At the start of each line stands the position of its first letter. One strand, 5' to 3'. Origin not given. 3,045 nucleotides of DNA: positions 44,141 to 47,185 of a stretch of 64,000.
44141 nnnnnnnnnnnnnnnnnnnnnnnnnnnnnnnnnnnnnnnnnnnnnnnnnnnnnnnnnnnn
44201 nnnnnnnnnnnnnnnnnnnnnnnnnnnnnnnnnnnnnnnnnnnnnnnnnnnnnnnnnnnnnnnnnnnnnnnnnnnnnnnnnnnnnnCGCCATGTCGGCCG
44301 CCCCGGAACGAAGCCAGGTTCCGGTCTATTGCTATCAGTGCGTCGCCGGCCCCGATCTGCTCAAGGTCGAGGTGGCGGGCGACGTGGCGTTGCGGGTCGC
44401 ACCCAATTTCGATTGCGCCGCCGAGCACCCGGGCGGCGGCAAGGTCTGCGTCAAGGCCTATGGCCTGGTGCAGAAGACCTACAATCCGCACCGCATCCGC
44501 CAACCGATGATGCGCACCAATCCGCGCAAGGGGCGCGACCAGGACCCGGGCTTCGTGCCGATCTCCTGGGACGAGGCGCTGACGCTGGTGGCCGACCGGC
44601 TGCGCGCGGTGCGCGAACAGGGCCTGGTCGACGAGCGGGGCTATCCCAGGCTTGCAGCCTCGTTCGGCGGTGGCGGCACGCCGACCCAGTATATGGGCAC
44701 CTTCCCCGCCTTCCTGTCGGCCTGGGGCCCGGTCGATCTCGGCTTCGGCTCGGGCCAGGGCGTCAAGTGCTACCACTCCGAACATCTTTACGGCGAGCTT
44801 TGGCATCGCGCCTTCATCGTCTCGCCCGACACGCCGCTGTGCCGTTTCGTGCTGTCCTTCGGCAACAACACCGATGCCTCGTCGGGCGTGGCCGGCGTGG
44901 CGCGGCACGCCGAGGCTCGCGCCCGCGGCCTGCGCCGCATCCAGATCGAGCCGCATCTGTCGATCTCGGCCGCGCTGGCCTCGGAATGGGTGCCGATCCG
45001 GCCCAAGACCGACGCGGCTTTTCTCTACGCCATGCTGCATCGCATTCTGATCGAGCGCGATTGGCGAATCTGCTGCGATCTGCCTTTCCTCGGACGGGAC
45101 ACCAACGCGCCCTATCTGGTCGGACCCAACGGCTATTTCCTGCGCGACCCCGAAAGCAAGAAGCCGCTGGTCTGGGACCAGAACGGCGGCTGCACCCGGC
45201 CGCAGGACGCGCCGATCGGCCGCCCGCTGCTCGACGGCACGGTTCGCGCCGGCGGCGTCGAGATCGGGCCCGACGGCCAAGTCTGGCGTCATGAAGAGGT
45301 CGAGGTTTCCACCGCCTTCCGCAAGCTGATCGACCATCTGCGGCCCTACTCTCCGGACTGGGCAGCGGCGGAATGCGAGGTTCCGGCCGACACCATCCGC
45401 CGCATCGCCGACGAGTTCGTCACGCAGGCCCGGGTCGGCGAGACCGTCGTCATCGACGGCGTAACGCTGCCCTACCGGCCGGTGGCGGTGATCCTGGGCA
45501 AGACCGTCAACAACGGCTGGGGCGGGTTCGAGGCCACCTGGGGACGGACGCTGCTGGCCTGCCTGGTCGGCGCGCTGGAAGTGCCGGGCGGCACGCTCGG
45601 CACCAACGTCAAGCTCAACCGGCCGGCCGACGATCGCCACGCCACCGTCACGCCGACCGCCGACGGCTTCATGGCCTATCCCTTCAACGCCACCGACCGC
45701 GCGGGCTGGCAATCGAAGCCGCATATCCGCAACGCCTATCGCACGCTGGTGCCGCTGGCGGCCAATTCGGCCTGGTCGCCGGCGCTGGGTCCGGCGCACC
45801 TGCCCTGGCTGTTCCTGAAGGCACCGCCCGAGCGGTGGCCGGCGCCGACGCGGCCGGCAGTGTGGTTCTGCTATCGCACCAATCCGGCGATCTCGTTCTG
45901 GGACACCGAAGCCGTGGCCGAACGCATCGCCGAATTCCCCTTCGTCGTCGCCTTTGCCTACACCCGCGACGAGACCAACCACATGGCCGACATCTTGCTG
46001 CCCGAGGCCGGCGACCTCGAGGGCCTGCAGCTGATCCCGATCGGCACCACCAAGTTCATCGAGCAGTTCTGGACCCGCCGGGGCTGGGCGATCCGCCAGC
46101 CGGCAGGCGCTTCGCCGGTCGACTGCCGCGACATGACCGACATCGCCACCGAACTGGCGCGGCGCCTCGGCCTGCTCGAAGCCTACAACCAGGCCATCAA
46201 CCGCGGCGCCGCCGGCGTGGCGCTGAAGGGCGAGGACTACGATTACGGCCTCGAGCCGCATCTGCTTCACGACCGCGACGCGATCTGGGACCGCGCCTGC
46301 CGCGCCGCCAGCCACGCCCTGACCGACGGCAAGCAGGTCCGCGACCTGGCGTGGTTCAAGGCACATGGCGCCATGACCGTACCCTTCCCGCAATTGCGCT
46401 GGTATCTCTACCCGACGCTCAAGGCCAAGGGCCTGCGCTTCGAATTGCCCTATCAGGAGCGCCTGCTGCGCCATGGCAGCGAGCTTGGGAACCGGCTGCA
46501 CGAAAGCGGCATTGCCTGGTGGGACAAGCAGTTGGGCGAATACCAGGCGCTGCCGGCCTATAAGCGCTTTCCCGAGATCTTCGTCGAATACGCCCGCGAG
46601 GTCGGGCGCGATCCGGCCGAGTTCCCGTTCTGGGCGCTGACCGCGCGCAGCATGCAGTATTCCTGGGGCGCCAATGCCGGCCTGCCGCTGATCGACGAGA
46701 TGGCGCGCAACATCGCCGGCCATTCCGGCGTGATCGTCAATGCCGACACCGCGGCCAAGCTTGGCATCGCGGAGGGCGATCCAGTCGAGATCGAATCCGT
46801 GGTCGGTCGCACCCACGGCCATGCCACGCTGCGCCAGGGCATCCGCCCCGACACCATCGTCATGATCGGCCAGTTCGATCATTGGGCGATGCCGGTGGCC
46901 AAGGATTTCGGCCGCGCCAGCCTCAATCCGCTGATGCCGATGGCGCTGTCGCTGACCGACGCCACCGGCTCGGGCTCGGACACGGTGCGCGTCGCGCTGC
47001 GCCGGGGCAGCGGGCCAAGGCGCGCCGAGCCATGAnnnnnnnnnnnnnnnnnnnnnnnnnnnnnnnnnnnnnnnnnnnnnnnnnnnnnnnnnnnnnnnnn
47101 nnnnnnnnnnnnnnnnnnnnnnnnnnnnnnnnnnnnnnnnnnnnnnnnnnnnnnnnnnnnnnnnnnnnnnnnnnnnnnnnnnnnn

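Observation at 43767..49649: Uncharacterised cytoplasm-facing molybdoenzyme operon: hotdog thioesterase, Mo subunit, fused FeS/anchor and tandem GNAT, next to the benzoyl-CoA cluster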

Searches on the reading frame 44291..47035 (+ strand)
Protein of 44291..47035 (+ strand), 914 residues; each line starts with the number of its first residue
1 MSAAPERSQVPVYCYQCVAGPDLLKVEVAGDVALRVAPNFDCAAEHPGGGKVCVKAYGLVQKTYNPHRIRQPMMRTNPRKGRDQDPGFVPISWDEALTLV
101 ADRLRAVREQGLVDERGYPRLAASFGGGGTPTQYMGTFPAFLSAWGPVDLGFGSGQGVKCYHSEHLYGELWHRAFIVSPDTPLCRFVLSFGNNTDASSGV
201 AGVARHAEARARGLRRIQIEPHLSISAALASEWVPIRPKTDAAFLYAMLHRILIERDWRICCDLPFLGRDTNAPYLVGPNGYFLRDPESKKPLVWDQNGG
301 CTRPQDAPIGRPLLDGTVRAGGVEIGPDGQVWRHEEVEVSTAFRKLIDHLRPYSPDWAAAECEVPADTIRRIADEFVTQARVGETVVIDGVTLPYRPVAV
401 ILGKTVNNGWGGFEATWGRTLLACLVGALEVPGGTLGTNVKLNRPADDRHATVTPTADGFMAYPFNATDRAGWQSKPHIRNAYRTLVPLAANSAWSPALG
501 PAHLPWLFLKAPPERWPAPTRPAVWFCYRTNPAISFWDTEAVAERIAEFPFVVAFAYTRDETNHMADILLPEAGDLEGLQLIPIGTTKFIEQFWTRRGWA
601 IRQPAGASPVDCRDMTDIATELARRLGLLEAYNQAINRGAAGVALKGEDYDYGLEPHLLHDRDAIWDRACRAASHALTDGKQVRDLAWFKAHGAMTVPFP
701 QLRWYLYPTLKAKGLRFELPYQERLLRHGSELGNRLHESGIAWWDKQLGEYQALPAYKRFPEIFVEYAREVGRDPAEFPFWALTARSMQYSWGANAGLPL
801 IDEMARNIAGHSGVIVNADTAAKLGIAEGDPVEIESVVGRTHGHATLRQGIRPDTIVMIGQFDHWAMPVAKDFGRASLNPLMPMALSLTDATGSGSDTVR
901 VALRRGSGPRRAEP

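Call 3: search_protein_families(library=pfam, proteins=[window:44291-47035:+], max_evalue=0.01)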
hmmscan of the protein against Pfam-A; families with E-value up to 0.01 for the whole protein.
window:44291-47035:+ (914 aa): 2 families
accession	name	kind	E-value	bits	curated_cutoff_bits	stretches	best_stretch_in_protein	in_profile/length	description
PF00384.28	Molybdopterin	-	2.8e-16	59.9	24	1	68-623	1-351/353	Molybdopterin oxidoreductase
PF01568.27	Molydop_binding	-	3.1e-09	37.3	26.8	1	810-864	29-82/110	Molydopterin dinucleotide binding domain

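Call 4: search_protein_families(library=ncbifam, proteins=[window:44291-47035:+], max_evalue=0.01)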
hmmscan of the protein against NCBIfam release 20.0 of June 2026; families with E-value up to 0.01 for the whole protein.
window:44291-47035:+ (914 aa): 23 families
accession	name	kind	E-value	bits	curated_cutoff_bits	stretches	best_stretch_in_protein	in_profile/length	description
NF012032.0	PRK15488.1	equivalog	3.3e-40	137.8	694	4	46-255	76-269/759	thiosulfate reductase PhsA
NF041714.1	arsenate_red_ArrA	equivalog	9.6e-34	116.6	1600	3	52-110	89-147/848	arsenate respiratory reductase molybdopterin-containing subunit ArrA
TIGR03479.1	DMSO_red_II_alp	subfamily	1.9e-26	92.5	984.75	1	53-627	105-644/913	molybdopterin-dependent oxidoreductase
TIGR02166.1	dmsA_ynfE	subfamily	2.1e-26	92.2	777.7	1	52-255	88-287/794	DMSO/selenate family reductase complex A subunit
NF041783.2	mnquin_red_QrcB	equivalog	4.2e-26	91.3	440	3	6-253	49-278/695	menaquinone reductase molybdopterin-binding-like subunit QrcB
TIGR01591.1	Fdh-alpha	equivalog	2.6e-17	62.2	666.25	1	14-110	3-87/672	formate dehydrogenase subunit alpha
TIGR00509.1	bisC_fam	subfamily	7e-16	57.6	1017.55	2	58-110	34-93/772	molybdopterin guanine dinucleotide-containing S/N-oxide reductase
NF047855.1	AssmNtatRedNasC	equivalog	2.5e-14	52.5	1100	1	23-110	36-111/708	assimilatory nitrate reductase catalytic subunit NasC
NF041885.1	selenate_YnfE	exception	1.4e-11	43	1675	1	51-267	91-302/805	selenate/tellurate reductase subunit YnfE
NF011567.1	PRK14991.1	equivalog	1.1e-10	40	1750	1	335-578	452-681/1022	tetrathionate reductase subunit TtrA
NF041884.1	selenate_YnfF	exception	2.1e-10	39.1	1650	1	51-257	88-288/798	selenate/tellurate reductase subunit YnfF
NF011566.1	PRK14990.1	exception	2.6e-10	39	1600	1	51-254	102-306/814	dimethylsulfoxide reductase subunit A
TIGR01553.1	formate-DH-alph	equivalog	4.3e-09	34.7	814.2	1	202-278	239-311/1009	formate dehydrogenase-N subunit alpha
NF010055.0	PRK13532.1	equivalog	1.6e-08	33.3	904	1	36-108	66-136/830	nitrate reductase catalytic subunit NapA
TIGR01706.1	NAPA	equivalog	1.8e-08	33.2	930.55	1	34-111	64-140/830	periplasmic nitrate reductase subunit alpha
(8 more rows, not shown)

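Call 5: find_homologous_proteins(query=window:44291-47035:+)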
Query window:44291-47035:+ (914 aa): 3032 proteins with E <= 0.001 among 8000 candidates; the best 120 are listed.
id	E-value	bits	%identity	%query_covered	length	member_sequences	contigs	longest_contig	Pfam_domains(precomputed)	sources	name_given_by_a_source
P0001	0.0e+0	2163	100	100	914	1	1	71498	PF00384.28,PF01568.28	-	-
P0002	0.0e+0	1702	76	100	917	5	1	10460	PF00384.28,PF01568.28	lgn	-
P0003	0.0e+0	1586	72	99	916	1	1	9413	PF00384.28,PF01568.28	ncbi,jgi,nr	ncbi:MAG: molybdopterin oxidoreductase [Alphaproteobacteria bacterium]|nr:molybdopterin oxidoreducta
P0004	0.0e+0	1580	72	99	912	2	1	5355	PF00384.28,PF01568.28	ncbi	-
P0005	0.0e+0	1579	72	100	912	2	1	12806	PF00384.28,PF01568.28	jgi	jgi:phenylacetyl-CoA:acceptor oxidoreductase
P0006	0.0e+0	1577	73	99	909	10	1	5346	PF00384.28,PF01568.28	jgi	jgi:phenylacetyl-CoA:acceptor oxidoreductase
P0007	0.0e+0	1573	72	99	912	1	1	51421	PF00384.28,PF01568.28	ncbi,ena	-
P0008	0.0e+0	1567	72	98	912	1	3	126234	PF00384.28,PF01568.28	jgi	jgi:phenylacetyl-CoA:acceptor oxidoreductase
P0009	0.0e+0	1564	72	99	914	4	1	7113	PF00384.28,PF01568.28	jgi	jgi:phenylacetyl-CoA:acceptor oxidoreductase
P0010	0.0e+0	1563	69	100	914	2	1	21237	PF00384.28,PF01568.28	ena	-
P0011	0.0e+0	1563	71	99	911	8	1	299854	PF00384.28,PF01568.28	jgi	jgi:phenylacetyl-CoA:acceptor oxidoreductase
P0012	0.0e+0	1553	70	99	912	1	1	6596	PF00384.28,PF01568.28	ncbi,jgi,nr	ncbi:MAG: molybdopterin oxidoreductase [Alphaproteobacteria bacterium]|nr:molybdopterin oxidoreducta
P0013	0.0e+0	1551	69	100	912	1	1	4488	PF00384.28,PF01568.28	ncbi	-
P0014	0.0e+0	1549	72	100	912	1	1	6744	PF00384.28,PF01568.28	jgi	jgi:phenylacetyl-CoA:acceptor oxidoreductase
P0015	0.0e+0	1547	69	99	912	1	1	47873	PF00384.28,PF01568.28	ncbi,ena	-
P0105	0.0e+0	1455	65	100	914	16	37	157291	PF00384.28,PF01568.28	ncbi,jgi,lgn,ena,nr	ncbi:MAG: molybdopterin-dependent oxidoreductase [Rhodospirillaceae bacterium]|nr:molybdopterin-depe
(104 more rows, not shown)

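Call 6: search_solved_structures(query=window:44291-47035:+, max_evalue=0.001)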
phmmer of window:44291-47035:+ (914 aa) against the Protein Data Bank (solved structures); distinct sequences matched with E-value up to 0.001: 17.
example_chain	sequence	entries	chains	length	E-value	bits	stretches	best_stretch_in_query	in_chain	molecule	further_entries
6cz7_A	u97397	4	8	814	3.2e-29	104.7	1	49-259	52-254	ArrA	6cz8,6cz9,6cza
2vpw_A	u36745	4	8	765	7.5e-18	67.1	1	44-255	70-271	THIOSULFATE REDUCTASE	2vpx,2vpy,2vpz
2ivf_A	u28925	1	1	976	3.3e-09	38.5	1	53-375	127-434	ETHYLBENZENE DEHYDROGENASE ALPHA-SUBUNIT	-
7l5i_A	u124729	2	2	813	9.7e-09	36.9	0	63-255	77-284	Trimethylamine-N-oxide reductase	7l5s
9vap_A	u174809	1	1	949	1.9e-08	35.9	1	14-259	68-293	Formate dehydrogenase molybdopterin-binding subunit FdhA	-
7bkb_D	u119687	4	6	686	2.5e-08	35.6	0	186-255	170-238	Formate dehydrogenase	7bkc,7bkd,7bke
1eu1_A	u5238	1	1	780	1.1e-07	33.4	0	58-110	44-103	DIMETHYL SULFOXIDE REDUCTASE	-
2jim_A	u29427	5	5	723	5.9e-07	31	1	32-254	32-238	PERIPLASMIC NITRATE REDUCTASE | PROTEIN (PERIPLASMIC NITRATE REDUCTASE)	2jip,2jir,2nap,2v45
2jio_A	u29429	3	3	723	6.4e-07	30.9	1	32-254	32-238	PERIPLASMIC NITRATE REDUCTASE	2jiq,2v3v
7b04_B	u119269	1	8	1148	1.3e-06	29.9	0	207-277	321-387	Nitrite oxidoreductase subunit A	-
7qv7_S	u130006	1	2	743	1.4e-06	29.7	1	14-110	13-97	Hydrogen dependent carbon dioxide reductase subunit FdhF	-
1aa6_A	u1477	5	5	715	2.2e-06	29.1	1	41-255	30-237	FORMATE DEHYDROGENASE H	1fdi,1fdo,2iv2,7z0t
4ydd_A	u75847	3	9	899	5.7e-05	24.4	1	62-285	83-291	DMSO reductase family type II enzyme, molybdopterin subunit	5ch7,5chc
5e7o_A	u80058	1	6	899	5.7e-05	24.4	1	62-285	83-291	DMSO reductase family type II enzyme, molybdopterin subunit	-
1tmo_A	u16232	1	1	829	7.4e-05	24.1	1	59-293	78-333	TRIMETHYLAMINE N-OXIDE REDUCTASE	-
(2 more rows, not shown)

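Call 10: find_related_loci(query=window:44291-47035:+, collection=genome_contigs, flank=10000)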
Query window:44291-47035:+ (914 aa) in genome_contigs; peptide patterns used: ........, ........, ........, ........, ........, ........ (x = any residue, [..] = any of these).
497 stretches matched a pattern; 481 encode a relative of the query (tblastn E <= 1e-3); the best 80 are kept; 80 distinct loci.
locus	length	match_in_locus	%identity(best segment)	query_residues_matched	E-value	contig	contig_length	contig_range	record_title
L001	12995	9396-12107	73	8-911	0e+0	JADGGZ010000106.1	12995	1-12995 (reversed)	MAG: Rhodospirillales bacterium isolate HOG25 NODE_3164_length_12995_cov_32.955878, whole genome shotgun sequence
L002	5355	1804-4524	72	1-908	0e+0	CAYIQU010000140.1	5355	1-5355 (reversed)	MAG TPA_asm: uncultured Hyphomicrobiales bacterium isolate ERP119705_co25_358 genome assembly, contig: NODE_19873_length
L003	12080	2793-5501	72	11-913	0e+0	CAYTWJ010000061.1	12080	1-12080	MAG TPA_asm: uncultured Rhodospirillaceae bacterium isolate binchicken_co107_23 genome assembly, contig: NODE_12117_leng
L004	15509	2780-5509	72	4-912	0e+0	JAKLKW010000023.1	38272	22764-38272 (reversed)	MAG: Alphaproteobacteria bacterium isolate MAG.417 MAG.417-scaffold_769, whole genome shotgun sequence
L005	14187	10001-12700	71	5-903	0e+0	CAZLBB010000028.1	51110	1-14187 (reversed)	MAG TPA_asm: uncultured Rhodospirillaceae bacterium isolate binchicken_co130_47 genome assembly, contig: NODE_992_length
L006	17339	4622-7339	68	7-912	0e+0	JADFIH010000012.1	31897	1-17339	MAG: Proteobacteria bacterium isolate B38T1L10 B38T1L10_NODE1611, whole genome shotgun sequence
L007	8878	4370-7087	69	6-911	0e+0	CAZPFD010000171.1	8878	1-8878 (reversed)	MAG TPA_asm: uncultured Ectothiorhodospiraceae bacterium isolate SRP304980_co2_290 genome assembly, contig: NODE_6751_le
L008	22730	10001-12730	67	4-913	0e+0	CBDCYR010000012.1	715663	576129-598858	MAG: Alphaproteobacteria bacterium isolate 61ea418e-1a9a-4c42-89d8-c143e3827dfe genome assembly, contig: contig_12, whol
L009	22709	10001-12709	68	3-905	0e+0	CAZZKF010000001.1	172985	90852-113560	MAG TPA_asm: uncultured Alphaproteobacteria bacterium isolate SRP216583_co2_68 genome assembly, contig: NODE_9_length_17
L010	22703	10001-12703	69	8-908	0e+0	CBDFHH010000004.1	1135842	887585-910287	MAG: Alphaproteobacteria bacterium isolate ca720d0a-e3d3-44bd-b835-9e3e1a19867a genome assembly, contig: contig_4, whole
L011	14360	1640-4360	68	6-910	0e+0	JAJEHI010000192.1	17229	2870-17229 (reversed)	MAG: Defluviicoccus sp. isolate p16x60bins.37 k141_192854, whole genome shotgun sequence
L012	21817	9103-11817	67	8-912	0e+0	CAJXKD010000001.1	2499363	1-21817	MAG TPA_asm: uncultured Rhodospirillales bacterium isolate SRR6201692_bin.10_MetaBAT_v2.12.1_MAG genome assembly, contig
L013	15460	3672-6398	67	6-912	0e+0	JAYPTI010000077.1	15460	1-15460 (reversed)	MAG: Alphaproteobacteria bacterium isolate 139590_S191_metabat_bins_2.tsv.065 NODE_3375_length_15460_cov_5.326582, whole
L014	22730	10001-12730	68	6-913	0e+0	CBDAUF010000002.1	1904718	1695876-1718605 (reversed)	MAG: Alphaproteobacteria bacterium isolate da7f95fe-6377-4274-8bb6-9737539f4857 genome assembly, contig: contig_2, whole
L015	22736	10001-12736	66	1-912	0e+0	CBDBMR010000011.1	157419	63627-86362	MAG: Rhodospirillales bacterium isolate e27e2cbc-abdb-4762-b094-4e72ea50ec95 genome assembly, contig: contig_11, whole g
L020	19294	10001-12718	66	3-908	0e+0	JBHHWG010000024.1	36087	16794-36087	MAG: Sphingomonadales bacterium isolate S.3.sp1_bin.13 NODE_91_length_36087_cov_6.181422, whole genome shotgun sequence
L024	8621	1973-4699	67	6-913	0e+0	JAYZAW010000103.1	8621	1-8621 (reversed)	MAG: Pseudomonadota bacterium isolate XB_MAG1192 DB_MAG1192_0103, whole genome shotgun sequence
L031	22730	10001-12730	67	1-908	0e+0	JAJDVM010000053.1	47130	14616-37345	MAG: Defluviicoccus sp. isolate jk18x22bins.41 k141_428395, whole genome shotgun sequence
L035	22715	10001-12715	68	6-908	0e+0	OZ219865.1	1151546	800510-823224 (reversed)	MAG: Alphaproteobacteria bacterium isolate 558767b7-c9c4-4971-8057-2abcdc083aa7 genome assembly, chromosome: 1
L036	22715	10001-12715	66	6-908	0e+0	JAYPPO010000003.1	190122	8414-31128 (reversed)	MAG: Alphaproteobacteria bacterium isolate SD3109_NP_metabat_bins_2.tsv.082 unicycler_71985, whole genome shotgun sequen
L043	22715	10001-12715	65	7-911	0e+0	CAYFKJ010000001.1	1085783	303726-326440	MAG TPA_asm: uncultured Rhodospirillaceae bacterium isolate ERP019367_co1_18 genome assembly, contig: NODE_3_length_1085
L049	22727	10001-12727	65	6-912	0e+0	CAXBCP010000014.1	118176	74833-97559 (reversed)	MAG TPA_asm: uncultured Rhodospirillaceae bacterium isolate ERR2762135_concoct_49 genome assembly, contig: ERZ3421838.33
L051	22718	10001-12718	67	6-908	0e+0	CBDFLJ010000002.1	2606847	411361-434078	MAG: Alphaproteobacteria bacterium isolate 1b7322cf-0fa0-4cdd-8357-c9917fa2ed58 genome assembly, contig: contig_2, whole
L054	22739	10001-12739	64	1-908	0e+0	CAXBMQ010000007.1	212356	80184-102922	MAG TPA_asm: uncultured Rhodospirillaceae bacterium isolate ERR2762121_concoct_63 genome assembly, contig: ERZ3421540.14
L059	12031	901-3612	64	8-911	0e+0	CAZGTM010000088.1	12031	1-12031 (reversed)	MAG TPA_asm: uncultured Rhodospirillaceae bacterium isolate SRP077602_co8_95 genome assembly, contig: NODE_7591_length_1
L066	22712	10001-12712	64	8-911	0e+0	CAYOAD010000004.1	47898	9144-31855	MAG TPA_asm: uncultured Rhodospirillaceae bacterium isolate SRP167671_co2_244 genome assembly, contig: NODE_940_length_4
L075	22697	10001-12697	64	6-905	0e+0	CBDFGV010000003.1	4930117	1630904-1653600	MAG: Hyphomicrobiaceae bacterium isolate 7032e4e1-398e-4d18-9725-dcc1602ce41d genome assembly, contig: contig_3, whole g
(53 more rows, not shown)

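Call 14: search_dna_similar(query=window:44291-47035:+, collection=plasmids, mode=protein, max_rows=40)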
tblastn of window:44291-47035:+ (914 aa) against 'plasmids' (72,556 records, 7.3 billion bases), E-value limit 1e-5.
Records with a match: 223; places in all: 232; records where one place covers at least 80% of the query: 5.
Best place of each record, by identity: <60% 223.
By first word of the organism name: Escherichia 97; Roseomonas 11; Azospirillum 8; Halomicrobium 7; Deinococcus 7; Rahnella 6; Proteus 5; Citrobacter 5; Paracoccus 5; Phaeobacter 4; and 43 more.
By predicted mobility (MOB-suite, as given by PLSDB): non-mobilizable 128; mobilizable 71; conjugative 24.
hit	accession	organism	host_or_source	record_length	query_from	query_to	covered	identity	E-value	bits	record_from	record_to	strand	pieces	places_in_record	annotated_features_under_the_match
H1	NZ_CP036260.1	Sporomusa termitida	whole organism,intestinal contents of ...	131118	7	873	95%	28.4%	6e-76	280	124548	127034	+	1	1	molybdopterin-dependent oxidoreductase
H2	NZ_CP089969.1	Cereibacter azotoformans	Owen's River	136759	14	866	93%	24.8%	1e-28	132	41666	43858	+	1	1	molybdopterin-dependent oxidoreductase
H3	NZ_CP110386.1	Tritonibacter mobilis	-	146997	25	865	92%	23.7%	2e-15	89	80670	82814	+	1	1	molybdopterin-dependent oxidoreductase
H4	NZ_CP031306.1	Natronorubrum bangense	Cell culture,The Bange salt-alkaline ...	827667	52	856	88%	24.6%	1e-23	115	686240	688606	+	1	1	molybdopterin-dependent oxidoreductase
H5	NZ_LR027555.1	Tritonibacter mobilis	sea water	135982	43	865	90%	23.6%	5e-15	88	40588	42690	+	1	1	molybdopterin-dependent oxidoreductase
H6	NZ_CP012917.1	Azospirillum brasilense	Digitaria eriantha,microbe,root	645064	14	628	67%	27.4%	5e-28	130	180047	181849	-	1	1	molybdopterin oxidoreductase family protein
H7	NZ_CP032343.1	Azospirillum brasilense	soil sample,Agricultural field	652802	14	628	67%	27.4%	5e-28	130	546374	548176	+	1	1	molybdopterin oxidoreductase family protein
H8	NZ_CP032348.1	Azospirillum brasilense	soil sample,Agricultural field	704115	14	628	67%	27.4%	7e-28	129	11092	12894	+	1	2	molybdopterin oxidoreductase family protein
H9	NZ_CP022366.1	Azospirillum sp. TSH58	single cell,paddy soils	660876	14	628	67%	27.3%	9e-28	129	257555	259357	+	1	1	molybdopterin oxidoreductase family protein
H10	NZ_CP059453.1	Azospirillum brasilense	Prokaryotes,soil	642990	14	628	67%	27.1%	1e-28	132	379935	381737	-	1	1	molybdopterin oxidoreductase family protein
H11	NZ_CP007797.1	Azospirillum argentinense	Triticum aestivum L.,Root,wheat ...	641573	1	628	69%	26.3%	3e-27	127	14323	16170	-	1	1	molybdopterin oxidoreductase family protein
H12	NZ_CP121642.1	Rhizobium sp. CC1099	Onobrychis viciifolia,cell culture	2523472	14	628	67%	26.6%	2e-27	128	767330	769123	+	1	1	none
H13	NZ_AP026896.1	Aeromonas caviae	Microbe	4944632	223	890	73%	23.8%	9e-13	81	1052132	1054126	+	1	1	none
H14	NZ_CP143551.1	Burkholderia multivorans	Homo sapiens,bronchoalveolar lavage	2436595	6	626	68%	25.1%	5e-20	104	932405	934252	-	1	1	none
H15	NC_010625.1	Paraburkholderia phymatum STM815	-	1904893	14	628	67%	25.3%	7e-20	103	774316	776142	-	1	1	record has no annotation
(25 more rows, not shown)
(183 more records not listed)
